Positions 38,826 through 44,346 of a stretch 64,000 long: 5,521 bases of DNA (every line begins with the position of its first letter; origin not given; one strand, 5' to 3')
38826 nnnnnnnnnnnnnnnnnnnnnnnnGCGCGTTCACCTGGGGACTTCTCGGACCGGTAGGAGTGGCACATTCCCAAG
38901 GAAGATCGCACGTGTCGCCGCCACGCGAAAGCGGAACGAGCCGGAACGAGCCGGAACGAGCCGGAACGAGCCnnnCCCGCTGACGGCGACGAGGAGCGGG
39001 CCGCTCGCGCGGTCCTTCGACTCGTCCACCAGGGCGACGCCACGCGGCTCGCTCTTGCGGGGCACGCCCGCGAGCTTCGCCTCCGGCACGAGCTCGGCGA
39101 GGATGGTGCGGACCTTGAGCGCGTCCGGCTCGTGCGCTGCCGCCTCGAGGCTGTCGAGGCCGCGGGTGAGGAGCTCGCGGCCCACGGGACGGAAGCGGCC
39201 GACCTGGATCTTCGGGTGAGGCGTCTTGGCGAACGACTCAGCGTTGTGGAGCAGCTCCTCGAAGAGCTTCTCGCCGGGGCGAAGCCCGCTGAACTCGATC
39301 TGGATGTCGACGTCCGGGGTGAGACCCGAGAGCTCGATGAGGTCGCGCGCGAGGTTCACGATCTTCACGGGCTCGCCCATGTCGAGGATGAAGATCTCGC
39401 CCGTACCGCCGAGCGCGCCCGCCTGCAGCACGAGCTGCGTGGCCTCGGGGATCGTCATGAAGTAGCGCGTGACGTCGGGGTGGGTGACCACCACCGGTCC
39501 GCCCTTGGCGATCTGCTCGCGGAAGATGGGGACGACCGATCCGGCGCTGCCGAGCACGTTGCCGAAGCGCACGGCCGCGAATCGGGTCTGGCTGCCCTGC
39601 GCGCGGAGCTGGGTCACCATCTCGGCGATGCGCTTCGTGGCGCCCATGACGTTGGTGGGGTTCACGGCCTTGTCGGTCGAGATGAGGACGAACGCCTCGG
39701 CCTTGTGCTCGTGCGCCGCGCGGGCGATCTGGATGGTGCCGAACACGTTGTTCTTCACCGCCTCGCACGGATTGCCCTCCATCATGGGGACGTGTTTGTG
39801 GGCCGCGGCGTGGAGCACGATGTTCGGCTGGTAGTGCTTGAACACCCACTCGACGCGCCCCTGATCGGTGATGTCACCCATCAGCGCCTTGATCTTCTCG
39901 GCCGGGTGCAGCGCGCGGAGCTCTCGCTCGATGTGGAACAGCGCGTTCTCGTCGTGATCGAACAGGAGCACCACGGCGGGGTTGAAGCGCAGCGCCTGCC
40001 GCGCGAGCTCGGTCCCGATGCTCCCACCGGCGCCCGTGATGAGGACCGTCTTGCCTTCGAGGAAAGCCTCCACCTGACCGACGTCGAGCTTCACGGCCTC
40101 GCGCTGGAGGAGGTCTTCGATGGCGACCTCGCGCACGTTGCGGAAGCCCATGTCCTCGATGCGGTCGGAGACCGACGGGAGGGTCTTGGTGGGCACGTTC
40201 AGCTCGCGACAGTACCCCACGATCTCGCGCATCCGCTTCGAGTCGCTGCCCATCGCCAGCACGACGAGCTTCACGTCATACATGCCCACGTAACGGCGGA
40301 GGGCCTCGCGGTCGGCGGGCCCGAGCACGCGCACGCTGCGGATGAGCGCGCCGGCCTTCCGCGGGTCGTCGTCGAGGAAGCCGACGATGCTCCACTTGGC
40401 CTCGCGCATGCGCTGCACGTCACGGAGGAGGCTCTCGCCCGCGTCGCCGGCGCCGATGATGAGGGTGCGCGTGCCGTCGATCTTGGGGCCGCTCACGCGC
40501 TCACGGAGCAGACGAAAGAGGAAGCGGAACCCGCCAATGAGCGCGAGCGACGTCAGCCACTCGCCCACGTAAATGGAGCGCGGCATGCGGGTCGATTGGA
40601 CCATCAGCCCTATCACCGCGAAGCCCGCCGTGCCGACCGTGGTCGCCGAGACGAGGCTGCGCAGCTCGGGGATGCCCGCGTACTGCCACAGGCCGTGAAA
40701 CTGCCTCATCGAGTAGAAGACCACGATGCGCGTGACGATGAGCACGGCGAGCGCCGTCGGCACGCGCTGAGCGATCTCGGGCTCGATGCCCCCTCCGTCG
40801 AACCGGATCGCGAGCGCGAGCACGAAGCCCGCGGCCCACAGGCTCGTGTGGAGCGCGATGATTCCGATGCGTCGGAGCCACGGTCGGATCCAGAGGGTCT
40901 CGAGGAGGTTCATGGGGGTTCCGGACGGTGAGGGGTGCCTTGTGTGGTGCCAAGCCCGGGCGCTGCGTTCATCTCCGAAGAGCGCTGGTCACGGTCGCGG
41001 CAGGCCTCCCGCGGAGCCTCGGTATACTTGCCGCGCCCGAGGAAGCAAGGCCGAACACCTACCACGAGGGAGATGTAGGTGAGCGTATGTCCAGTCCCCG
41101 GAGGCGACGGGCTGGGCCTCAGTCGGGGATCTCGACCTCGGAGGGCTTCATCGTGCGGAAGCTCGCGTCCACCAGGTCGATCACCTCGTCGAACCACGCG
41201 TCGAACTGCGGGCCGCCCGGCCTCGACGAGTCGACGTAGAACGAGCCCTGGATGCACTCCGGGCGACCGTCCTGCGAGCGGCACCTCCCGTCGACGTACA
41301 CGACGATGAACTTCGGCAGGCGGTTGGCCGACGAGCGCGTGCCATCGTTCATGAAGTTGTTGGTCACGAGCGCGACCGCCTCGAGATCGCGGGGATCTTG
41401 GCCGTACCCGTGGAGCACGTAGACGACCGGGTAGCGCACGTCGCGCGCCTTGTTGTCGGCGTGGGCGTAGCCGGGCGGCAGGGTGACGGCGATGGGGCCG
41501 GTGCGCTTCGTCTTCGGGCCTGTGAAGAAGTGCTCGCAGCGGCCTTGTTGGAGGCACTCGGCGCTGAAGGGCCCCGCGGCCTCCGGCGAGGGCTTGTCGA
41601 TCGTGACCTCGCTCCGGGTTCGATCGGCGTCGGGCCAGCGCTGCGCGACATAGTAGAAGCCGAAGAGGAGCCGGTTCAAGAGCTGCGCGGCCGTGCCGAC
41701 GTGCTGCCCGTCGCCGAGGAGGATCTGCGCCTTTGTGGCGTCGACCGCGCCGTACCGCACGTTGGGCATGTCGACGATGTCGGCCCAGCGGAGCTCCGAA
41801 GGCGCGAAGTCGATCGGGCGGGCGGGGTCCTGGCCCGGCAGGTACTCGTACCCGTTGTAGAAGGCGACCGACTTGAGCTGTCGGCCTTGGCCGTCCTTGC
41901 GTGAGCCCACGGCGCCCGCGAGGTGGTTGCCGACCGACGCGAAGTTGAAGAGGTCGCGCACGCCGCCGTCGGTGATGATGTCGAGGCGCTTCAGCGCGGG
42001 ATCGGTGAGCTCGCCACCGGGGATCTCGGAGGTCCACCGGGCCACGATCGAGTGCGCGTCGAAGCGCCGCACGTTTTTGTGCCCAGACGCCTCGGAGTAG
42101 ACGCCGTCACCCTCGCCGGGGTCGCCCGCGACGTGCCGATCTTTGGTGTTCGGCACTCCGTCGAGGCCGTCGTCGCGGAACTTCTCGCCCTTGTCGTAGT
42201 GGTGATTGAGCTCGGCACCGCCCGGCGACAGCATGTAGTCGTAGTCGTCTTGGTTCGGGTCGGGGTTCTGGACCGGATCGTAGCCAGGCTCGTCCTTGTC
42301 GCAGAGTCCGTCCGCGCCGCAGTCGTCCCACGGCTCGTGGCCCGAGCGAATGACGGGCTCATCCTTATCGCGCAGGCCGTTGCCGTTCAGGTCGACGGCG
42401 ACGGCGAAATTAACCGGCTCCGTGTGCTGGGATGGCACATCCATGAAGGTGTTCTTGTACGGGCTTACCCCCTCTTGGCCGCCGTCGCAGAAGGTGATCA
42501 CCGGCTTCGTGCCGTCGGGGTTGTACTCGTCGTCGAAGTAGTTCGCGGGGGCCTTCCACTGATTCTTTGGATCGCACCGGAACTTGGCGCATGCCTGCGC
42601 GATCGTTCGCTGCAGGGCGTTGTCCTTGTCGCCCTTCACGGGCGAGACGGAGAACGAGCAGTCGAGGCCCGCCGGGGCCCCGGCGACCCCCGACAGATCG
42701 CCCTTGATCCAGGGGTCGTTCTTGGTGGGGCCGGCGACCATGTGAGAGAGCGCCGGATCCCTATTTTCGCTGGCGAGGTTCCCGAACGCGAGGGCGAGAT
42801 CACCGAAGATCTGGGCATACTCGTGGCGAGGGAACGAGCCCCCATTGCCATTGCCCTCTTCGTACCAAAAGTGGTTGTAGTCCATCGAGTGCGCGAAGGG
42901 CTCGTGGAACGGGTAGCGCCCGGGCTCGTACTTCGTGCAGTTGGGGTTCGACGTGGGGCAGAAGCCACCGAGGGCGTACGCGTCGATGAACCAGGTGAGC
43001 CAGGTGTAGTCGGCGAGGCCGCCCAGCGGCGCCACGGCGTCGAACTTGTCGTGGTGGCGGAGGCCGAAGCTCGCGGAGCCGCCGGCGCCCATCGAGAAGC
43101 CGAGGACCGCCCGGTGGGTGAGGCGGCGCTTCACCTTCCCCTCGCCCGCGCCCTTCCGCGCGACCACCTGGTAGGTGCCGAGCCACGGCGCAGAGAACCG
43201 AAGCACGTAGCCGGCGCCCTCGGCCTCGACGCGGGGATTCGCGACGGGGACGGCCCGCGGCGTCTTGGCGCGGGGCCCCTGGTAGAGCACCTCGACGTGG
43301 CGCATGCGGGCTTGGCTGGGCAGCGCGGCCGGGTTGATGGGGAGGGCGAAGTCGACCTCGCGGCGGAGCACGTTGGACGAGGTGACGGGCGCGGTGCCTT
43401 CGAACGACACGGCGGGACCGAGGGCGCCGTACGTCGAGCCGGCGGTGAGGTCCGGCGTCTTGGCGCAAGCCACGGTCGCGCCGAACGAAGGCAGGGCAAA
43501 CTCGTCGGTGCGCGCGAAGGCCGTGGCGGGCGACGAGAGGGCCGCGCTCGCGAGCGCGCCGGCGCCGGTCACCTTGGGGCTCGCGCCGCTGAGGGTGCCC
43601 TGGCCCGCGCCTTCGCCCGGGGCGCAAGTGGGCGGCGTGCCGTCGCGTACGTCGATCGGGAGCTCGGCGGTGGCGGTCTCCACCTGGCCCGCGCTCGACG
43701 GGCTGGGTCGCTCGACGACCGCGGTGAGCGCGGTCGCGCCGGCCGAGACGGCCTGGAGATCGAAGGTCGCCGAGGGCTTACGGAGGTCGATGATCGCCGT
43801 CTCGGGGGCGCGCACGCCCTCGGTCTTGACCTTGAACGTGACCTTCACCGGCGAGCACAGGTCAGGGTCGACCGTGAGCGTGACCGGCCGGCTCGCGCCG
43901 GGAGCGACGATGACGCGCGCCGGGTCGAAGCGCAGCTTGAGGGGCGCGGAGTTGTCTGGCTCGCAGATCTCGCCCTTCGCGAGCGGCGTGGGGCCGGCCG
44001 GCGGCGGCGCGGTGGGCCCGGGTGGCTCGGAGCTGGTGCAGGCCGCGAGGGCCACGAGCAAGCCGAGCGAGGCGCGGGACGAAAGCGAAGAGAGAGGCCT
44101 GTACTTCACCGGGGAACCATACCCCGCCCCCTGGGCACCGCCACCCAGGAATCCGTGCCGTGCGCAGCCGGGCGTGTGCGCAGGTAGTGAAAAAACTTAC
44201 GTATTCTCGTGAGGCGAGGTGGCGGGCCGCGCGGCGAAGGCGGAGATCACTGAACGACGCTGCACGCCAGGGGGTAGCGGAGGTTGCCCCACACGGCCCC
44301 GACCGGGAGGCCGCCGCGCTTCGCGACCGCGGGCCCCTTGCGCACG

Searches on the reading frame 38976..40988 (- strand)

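Call 57: search_protein_families(library=pfam, proteins=[window:38976-40988:-], max_evalue=0.0001)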
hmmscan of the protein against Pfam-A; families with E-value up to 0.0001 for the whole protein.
window:38976-40988:- (671 aa): 10 families
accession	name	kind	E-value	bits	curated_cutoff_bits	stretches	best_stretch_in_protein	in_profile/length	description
PF02719.21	Polysacc_synt_2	-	1e-116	389.7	20.2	1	315-595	1-289/293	Polysaccharide biosynthesis protein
PF01370.27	Epimerase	-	5.4e-20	72.3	20.9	1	315-522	1-223/240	NAD dependent epimerase/dehydratase family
PF16363.11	GDP_Man_Dehyd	-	9.4e-16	58.6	27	1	316-439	1-130/332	GDP-mannose 4,6 dehydratase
PF04321.23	RmlD_sub_bind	-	5.2e-15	55.7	27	1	314-483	2-156/287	RmlD substrate binding domain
PF01073.25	3Beta_HSD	-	8.8e-08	31.9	22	1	316-445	1-123/280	3-beta hydroxysteroid dehydrogenase/isomerase family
PF02254.24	TrkA_N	-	6.7e-07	30.1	23.8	0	176-275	2-98/116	TrkA-N domain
PF00106.31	adh_short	-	7.7e-07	29.2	26.6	1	313-387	1-72/195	short chain dehydrogenase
PF07993.18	NAD_binding_4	-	8.4e-07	28.8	20.1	1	317-445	1-143/258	Male sterility protein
PF13727.12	CoA_binding_3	-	1.6e-06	28.7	25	1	109-269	18-173/175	CoA-binding domain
PF13460.12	NAD_binding_10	-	2.2e-05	24.9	27.2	1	319-444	1-104/184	NAD(P)H-binding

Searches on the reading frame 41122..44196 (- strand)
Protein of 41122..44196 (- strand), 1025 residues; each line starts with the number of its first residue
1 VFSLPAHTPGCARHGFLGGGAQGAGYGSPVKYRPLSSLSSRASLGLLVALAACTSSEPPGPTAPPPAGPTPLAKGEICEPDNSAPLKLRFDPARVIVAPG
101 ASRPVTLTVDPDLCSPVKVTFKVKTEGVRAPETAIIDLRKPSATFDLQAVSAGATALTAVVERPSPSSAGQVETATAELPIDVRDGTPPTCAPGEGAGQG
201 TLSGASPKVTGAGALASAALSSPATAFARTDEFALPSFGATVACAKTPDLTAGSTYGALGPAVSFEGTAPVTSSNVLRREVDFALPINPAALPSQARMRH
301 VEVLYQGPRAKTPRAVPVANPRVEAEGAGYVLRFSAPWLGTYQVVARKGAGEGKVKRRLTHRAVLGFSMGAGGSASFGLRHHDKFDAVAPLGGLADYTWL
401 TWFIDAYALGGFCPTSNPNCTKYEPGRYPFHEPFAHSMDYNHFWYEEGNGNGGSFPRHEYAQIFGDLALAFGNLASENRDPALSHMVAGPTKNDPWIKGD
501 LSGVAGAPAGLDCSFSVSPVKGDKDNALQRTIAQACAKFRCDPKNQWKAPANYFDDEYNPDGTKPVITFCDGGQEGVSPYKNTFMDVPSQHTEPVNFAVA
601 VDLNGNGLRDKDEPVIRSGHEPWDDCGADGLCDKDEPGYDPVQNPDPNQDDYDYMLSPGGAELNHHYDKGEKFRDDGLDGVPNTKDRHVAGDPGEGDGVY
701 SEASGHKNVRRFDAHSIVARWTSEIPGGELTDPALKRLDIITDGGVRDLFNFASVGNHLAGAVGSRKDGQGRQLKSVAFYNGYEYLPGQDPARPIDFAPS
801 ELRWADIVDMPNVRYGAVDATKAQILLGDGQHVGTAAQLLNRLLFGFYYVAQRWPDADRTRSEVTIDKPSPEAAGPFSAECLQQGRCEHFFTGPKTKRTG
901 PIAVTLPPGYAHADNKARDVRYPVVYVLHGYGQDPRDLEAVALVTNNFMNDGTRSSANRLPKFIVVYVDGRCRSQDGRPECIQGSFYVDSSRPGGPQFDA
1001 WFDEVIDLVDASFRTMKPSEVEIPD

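Call 57: search_protein_families(library=pfam, proteins=[window:41122-44196:-], max_evalue=0.0001)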
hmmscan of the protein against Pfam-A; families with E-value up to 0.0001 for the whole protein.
window:41122-44196:- (1025 aa): 1 family
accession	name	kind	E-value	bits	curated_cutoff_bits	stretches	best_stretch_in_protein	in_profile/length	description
PF00756.26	Esterase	-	1.4e-06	28.8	22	0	896-1017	4-114/251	Putative esterase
